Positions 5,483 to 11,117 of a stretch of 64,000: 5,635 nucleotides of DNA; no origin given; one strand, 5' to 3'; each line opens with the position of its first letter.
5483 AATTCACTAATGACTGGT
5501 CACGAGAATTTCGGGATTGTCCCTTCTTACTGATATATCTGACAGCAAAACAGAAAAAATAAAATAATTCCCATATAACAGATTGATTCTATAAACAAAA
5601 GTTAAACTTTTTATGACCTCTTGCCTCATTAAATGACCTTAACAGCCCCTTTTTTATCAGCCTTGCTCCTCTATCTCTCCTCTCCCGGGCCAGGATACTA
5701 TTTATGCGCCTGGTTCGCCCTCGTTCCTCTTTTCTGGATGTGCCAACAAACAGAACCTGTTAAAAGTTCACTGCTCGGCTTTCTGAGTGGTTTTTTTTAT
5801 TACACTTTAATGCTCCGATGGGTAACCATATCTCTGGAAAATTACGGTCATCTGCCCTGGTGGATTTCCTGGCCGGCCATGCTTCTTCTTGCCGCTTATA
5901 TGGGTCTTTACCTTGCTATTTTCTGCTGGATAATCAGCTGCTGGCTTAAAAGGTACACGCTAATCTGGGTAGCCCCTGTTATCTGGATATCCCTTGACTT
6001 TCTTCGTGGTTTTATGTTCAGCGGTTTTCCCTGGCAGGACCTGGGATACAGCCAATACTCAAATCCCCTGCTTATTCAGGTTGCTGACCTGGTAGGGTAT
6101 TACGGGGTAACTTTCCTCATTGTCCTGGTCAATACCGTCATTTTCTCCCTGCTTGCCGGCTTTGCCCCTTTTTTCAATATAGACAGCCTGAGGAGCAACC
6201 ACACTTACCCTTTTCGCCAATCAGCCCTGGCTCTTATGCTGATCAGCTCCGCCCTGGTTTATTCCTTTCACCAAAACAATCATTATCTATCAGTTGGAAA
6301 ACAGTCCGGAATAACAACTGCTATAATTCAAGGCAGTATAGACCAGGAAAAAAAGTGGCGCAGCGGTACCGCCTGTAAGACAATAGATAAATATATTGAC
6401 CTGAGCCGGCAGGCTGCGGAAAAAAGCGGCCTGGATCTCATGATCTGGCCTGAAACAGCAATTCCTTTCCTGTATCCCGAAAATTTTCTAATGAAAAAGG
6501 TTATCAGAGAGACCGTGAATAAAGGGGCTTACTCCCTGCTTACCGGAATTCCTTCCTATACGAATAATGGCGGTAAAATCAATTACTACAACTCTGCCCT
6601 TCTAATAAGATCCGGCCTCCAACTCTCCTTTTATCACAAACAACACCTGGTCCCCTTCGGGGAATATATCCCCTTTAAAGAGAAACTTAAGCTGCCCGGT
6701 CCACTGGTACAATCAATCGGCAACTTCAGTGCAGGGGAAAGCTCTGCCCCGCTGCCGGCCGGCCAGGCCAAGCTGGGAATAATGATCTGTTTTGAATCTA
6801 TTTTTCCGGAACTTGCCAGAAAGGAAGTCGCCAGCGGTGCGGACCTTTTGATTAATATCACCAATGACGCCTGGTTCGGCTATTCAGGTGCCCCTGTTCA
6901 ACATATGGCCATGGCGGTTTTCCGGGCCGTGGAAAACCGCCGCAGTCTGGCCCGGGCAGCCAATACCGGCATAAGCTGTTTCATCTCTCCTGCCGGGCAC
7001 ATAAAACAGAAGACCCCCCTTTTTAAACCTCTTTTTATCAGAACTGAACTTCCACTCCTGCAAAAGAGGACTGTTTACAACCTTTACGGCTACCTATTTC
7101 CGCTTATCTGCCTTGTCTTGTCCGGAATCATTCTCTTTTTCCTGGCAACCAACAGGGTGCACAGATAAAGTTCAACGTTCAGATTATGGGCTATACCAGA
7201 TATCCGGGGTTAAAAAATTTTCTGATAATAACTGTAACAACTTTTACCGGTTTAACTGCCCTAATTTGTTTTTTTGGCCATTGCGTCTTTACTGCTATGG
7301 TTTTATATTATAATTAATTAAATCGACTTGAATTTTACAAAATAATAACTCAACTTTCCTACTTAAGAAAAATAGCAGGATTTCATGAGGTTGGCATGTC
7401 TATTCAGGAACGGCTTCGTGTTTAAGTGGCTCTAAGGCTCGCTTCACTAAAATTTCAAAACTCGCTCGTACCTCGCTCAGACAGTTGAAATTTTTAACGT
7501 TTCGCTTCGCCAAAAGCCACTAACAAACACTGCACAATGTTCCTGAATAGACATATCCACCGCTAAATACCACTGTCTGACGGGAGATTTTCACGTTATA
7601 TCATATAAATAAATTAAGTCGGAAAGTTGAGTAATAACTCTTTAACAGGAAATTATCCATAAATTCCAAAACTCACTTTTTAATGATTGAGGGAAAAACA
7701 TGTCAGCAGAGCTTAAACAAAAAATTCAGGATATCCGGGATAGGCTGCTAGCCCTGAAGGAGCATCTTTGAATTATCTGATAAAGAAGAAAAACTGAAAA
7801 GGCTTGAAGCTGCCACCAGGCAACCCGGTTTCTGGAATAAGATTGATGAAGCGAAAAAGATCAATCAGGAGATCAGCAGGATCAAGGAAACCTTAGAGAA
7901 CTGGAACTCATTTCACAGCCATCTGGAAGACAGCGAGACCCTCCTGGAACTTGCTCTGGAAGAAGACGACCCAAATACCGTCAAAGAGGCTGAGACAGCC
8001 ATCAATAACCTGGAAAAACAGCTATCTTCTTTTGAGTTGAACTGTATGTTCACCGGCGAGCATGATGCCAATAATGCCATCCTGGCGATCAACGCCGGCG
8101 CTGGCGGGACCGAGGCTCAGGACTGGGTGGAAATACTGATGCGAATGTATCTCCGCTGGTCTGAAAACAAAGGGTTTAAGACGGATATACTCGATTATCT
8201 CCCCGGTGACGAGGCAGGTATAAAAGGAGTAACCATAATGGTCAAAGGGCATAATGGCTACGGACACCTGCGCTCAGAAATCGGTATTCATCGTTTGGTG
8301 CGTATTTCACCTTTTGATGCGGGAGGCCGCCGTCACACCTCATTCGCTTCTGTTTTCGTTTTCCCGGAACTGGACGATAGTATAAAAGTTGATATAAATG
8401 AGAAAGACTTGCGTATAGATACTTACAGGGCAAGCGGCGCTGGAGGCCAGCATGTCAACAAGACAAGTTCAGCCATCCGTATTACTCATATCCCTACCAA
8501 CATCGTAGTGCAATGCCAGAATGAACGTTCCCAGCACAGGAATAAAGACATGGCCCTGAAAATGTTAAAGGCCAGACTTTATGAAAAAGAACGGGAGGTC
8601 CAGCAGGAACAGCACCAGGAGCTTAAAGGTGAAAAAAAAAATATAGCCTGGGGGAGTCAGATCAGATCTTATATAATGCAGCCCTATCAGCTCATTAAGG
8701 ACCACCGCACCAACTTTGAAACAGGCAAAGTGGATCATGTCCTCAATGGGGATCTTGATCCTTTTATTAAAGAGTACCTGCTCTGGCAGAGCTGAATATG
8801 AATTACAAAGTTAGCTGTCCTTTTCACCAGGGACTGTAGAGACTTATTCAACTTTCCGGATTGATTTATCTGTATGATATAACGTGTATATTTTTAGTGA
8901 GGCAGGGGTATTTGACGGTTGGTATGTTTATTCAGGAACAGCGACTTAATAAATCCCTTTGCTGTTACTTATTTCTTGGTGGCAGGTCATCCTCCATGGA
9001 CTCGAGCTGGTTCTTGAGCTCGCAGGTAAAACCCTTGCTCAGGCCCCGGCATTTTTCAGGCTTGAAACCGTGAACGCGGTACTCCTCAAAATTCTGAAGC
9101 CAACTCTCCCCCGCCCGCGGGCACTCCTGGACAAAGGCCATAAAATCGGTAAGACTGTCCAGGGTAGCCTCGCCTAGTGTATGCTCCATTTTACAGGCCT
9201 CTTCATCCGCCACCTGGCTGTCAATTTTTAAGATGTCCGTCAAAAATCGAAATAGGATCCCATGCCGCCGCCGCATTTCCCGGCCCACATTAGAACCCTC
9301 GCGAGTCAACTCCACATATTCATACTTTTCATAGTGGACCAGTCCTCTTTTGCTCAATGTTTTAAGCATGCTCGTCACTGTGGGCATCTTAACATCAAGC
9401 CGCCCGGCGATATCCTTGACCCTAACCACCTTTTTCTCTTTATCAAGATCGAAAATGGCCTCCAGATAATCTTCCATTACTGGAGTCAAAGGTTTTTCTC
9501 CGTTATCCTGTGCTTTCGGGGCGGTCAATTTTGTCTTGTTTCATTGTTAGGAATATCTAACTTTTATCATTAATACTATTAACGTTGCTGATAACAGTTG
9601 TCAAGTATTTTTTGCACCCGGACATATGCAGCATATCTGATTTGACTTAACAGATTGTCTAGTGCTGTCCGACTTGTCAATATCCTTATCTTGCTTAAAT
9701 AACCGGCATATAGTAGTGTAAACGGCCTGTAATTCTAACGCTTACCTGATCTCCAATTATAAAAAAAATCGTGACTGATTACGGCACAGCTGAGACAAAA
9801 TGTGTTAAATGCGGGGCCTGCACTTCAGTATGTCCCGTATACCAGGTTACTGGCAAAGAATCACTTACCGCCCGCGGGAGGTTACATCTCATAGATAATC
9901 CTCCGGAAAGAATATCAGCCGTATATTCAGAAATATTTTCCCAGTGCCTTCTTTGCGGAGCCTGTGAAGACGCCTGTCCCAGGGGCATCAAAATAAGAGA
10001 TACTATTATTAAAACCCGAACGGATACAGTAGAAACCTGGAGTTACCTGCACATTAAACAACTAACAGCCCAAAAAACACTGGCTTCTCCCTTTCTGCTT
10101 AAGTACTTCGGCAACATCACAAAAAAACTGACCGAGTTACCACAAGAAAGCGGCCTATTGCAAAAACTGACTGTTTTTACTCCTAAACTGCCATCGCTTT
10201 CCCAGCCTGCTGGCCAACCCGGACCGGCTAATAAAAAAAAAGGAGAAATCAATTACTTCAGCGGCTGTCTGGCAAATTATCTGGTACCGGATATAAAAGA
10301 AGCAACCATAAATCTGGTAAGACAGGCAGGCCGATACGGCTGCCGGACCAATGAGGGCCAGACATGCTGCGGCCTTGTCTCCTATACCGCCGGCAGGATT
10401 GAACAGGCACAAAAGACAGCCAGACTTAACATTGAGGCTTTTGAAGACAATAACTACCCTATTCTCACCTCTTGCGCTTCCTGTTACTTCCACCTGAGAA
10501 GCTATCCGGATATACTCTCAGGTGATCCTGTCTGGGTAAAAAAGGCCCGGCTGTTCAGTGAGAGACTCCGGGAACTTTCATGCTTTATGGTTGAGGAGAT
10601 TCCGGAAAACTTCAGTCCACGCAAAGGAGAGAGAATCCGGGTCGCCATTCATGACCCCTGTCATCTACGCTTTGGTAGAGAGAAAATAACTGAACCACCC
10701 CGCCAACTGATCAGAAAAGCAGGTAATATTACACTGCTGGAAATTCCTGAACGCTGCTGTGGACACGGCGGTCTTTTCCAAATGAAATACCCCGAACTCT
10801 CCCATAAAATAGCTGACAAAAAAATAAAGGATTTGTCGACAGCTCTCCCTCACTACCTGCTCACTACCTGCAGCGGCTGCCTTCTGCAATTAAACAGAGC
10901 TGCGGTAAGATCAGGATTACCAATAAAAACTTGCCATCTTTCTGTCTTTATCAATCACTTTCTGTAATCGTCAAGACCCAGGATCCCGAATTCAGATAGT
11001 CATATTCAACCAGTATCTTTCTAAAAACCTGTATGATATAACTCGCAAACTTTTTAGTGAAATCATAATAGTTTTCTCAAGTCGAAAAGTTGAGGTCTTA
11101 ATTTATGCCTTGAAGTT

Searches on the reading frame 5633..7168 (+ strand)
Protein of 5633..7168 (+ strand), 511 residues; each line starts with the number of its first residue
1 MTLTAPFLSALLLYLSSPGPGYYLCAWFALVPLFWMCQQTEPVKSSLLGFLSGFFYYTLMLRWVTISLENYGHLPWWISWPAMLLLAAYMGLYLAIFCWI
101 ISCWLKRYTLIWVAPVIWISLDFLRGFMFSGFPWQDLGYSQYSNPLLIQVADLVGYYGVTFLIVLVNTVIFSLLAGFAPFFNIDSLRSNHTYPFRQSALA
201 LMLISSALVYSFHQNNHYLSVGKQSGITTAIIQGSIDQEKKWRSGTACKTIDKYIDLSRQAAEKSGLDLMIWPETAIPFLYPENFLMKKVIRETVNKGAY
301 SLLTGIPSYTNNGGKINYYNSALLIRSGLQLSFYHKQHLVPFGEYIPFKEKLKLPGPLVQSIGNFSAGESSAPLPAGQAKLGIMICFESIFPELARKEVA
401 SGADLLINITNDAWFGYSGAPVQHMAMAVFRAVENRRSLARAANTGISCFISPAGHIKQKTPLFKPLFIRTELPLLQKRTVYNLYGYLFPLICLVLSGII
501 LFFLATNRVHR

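Call 16: search_protein_families(library=pfam, proteins=[window:5633-7168:+])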
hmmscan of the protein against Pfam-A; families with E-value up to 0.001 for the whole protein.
window:5633-7168:+ (511 aa): 2 families
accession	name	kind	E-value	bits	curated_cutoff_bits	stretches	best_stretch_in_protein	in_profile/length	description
PF20154.4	LNT_N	-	1.9e-39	135.9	27.1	1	9-168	1-158/159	Apolipoprotein N-acyltransferase N-terminal domain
PF00795.27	CN_hydrolase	-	3.1e-28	99.3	23.2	1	229-463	2-236/256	Carbon-nitrogen hydrolase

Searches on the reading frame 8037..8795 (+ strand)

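Call 16: search_protein_families(library=pfam, proteins=[window:8037-8795:+])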
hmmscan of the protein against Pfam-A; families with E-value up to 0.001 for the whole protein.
window:8037-8795:+ (252 aa): 2 families
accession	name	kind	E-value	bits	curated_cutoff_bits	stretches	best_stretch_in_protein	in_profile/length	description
PF00472.26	RF-1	-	1.2e-44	151.5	35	1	115-224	2-116/116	RF-1 domain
PF03462.23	PCRF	-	5.1e-42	144.3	24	1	6-106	94-194/194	PCRF domain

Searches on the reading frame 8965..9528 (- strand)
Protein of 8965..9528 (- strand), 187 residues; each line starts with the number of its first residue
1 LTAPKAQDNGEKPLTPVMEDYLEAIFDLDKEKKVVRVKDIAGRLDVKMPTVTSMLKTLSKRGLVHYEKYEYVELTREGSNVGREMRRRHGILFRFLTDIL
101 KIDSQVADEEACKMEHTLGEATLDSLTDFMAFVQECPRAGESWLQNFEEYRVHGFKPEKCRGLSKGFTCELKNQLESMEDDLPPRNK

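Call 16: search_protein_families(library=pfam, proteins=[window:8965-9528:-])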
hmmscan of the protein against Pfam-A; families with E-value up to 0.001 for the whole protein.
window:8965-9528:- (187 aa): 6 families
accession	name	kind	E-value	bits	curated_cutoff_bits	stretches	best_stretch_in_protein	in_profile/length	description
PF01325.25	Fe_dep_repress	-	2.4e-21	76.1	26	1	14-70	2-58/60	Iron dependent repressor, N-terminal DNA binding domain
PF02742.21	Fe_dep_repr_C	-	3.6e-19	69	27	1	75-143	1-69/70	Iron dependent repressor, metal binding and dimerisation domain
PF01047.28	MarR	-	3.1e-05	24.2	24.6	1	35-65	18-48/59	MarR family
PF02082.26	Rrf2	-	0.00047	20.8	30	0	22-65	9-54/132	Iron-dependent Transcriptional regulator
PF25213.1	HVO_A0261_N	-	0.00077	19.7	35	0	36-87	26-76/86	HVO_A0261 N-terminal domain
PF01978.25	TrmB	-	0.0008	19.6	25.6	0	33-70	21-58/68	Sugar-specific transcriptional regulator TrmB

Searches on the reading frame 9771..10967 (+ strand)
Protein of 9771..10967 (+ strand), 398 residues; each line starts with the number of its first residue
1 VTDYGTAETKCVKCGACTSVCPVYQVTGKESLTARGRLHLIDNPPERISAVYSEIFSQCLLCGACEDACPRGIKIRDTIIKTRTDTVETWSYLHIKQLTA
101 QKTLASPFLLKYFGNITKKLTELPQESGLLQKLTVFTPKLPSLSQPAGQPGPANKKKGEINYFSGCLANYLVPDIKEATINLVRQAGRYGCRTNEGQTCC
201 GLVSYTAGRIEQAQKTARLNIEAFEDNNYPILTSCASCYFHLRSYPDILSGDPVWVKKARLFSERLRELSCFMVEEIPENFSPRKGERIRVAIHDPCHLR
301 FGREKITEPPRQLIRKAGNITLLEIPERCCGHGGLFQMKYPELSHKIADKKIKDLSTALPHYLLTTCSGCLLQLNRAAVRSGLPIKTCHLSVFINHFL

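Call 16: search_protein_families(library=pfam, proteins=[window:9771-10967:+])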
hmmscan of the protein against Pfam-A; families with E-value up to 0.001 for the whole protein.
window:9771-10967:+ (398 aa): 11 families
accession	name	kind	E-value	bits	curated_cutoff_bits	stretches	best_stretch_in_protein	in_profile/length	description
PF02754.22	CCG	-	3.8e-28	97.9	20.6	2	291-374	1-84/85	Cysteine-rich domain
PF13183.11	Fer4_8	-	3.2e-13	50.4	27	1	10-73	4-68/68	4Fe-4S dicluster domain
PF12838.12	Fer4_7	-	9.7e-10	39.2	27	1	10-73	1-52/52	4Fe-4S dicluster domain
PF13534.11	Fer4_17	-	2.6e-09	37.9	22.2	1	10-73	1-60/61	4Fe-4S dicluster domain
PF13484.11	Fer4_16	-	5.9e-07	30.6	30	1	10-71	1-65/66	4Fe-4S double cluster binding domain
PF13187.11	Fer4_9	-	6e-07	29.8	27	1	10-72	1-50/52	4Fe-4S dicluster domain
PF00037.32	Fer4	-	2.4e-06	27.6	21.1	2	8-23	5-20/24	4Fe-4S binding domain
PF13237.11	Fer4_10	-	5.4e-06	26.7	25.5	1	8-29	6-28/53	4Fe-4S dicluster domain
PF12837.12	Fer4_6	-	1.4e-05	25.2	25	1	8-25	6-22/24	4Fe-4S binding domain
PF12797.12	Fer4_2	-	5.8e-05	23.2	24.5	0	57-70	8-21/22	4Fe-4S binding domain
PF25160.1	LdpA_Fe-S-bd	-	0.0007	19.8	27.6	0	4-27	21-44/49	LdpA Fe-S cluster-binding domain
